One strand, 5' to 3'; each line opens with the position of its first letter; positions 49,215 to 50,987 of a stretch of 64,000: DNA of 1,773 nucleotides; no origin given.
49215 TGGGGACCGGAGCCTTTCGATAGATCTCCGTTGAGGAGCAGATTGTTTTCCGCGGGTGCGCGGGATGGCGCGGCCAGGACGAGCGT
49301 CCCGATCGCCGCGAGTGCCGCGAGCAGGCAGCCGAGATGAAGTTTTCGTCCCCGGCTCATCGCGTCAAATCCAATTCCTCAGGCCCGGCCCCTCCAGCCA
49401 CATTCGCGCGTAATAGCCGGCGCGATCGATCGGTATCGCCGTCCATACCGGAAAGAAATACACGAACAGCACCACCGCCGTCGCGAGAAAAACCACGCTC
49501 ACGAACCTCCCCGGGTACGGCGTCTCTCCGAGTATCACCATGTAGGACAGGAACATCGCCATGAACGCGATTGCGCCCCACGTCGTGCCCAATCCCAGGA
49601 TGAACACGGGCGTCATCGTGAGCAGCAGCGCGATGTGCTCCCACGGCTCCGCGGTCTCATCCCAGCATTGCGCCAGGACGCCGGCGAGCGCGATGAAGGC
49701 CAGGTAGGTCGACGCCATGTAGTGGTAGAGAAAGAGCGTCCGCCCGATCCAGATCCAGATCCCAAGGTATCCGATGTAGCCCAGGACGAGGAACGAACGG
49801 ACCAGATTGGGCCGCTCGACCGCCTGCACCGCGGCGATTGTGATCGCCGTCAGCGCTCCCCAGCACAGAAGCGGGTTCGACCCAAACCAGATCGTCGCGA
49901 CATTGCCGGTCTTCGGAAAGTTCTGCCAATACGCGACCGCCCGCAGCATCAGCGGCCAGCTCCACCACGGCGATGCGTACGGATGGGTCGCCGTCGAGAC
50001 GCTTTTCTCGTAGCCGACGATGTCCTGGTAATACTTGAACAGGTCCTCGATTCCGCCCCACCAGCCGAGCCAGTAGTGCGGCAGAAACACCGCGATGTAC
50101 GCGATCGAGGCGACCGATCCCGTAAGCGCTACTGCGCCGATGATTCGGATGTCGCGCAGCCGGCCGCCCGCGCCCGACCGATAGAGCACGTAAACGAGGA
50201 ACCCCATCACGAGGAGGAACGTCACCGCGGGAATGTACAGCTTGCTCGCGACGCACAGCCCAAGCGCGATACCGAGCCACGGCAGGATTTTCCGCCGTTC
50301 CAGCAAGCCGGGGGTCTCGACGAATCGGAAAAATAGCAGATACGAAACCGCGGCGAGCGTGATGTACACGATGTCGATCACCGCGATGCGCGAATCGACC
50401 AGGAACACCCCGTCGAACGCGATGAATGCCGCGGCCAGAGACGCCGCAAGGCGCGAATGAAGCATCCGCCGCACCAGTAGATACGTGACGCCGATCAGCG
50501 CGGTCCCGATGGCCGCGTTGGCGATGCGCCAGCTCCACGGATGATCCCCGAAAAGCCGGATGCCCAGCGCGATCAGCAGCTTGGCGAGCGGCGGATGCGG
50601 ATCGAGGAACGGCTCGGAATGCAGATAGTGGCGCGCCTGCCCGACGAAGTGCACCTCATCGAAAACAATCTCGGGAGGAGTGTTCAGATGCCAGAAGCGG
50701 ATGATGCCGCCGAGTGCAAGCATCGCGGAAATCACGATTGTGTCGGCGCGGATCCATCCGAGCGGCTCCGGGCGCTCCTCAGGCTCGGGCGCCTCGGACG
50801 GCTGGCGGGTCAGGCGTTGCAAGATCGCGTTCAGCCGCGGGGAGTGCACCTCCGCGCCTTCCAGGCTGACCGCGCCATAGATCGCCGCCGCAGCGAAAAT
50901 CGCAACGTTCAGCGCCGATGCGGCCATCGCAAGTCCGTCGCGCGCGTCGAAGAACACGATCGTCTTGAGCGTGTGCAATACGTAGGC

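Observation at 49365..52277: A 970-aa protein fusing two different GT-C glycosyltransferase modules (DUF2029/GT87-like plus PMT/GT39-like)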

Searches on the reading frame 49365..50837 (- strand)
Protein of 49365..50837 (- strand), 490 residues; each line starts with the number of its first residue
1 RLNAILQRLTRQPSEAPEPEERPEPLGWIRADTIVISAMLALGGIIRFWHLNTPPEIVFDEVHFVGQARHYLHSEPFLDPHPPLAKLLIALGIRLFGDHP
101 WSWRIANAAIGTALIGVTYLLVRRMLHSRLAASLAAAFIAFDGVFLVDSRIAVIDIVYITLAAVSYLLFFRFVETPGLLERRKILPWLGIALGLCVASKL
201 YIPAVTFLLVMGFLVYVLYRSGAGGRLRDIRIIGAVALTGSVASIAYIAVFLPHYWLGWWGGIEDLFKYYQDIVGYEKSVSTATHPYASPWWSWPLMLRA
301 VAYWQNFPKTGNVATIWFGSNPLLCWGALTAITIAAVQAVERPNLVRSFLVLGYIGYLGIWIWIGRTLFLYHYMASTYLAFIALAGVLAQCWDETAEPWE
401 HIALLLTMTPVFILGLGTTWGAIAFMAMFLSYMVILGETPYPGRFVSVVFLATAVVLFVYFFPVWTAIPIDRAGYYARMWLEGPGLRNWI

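Call 7: search_solved_structures(query=window:49365-50837:-, max_evalue=0.01, show_alignments=1)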
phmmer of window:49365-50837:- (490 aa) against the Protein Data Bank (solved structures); distinct sequences matched with E-value up to 0.01: 4.
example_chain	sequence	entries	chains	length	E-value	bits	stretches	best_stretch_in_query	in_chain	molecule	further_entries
9i5k_A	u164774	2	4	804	1.6e-16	63.4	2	24-211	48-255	Dolichyl-phosphate-mannose--protein mannosyltransferase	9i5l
9e61_A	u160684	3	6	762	2.4e-11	46.3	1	17-217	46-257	Dolichyl-phosphate-mannose--protein mannosyltransferase 4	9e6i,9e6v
6p25_A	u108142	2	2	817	3.8e-09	39.1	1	34-200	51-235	Dolichyl-phosphate-mannose--protein mannosyltransferase 1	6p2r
6p25_B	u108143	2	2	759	0.00067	21.7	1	26-200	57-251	Dolichyl-phosphate-mannose--protein mannosyltransferase 2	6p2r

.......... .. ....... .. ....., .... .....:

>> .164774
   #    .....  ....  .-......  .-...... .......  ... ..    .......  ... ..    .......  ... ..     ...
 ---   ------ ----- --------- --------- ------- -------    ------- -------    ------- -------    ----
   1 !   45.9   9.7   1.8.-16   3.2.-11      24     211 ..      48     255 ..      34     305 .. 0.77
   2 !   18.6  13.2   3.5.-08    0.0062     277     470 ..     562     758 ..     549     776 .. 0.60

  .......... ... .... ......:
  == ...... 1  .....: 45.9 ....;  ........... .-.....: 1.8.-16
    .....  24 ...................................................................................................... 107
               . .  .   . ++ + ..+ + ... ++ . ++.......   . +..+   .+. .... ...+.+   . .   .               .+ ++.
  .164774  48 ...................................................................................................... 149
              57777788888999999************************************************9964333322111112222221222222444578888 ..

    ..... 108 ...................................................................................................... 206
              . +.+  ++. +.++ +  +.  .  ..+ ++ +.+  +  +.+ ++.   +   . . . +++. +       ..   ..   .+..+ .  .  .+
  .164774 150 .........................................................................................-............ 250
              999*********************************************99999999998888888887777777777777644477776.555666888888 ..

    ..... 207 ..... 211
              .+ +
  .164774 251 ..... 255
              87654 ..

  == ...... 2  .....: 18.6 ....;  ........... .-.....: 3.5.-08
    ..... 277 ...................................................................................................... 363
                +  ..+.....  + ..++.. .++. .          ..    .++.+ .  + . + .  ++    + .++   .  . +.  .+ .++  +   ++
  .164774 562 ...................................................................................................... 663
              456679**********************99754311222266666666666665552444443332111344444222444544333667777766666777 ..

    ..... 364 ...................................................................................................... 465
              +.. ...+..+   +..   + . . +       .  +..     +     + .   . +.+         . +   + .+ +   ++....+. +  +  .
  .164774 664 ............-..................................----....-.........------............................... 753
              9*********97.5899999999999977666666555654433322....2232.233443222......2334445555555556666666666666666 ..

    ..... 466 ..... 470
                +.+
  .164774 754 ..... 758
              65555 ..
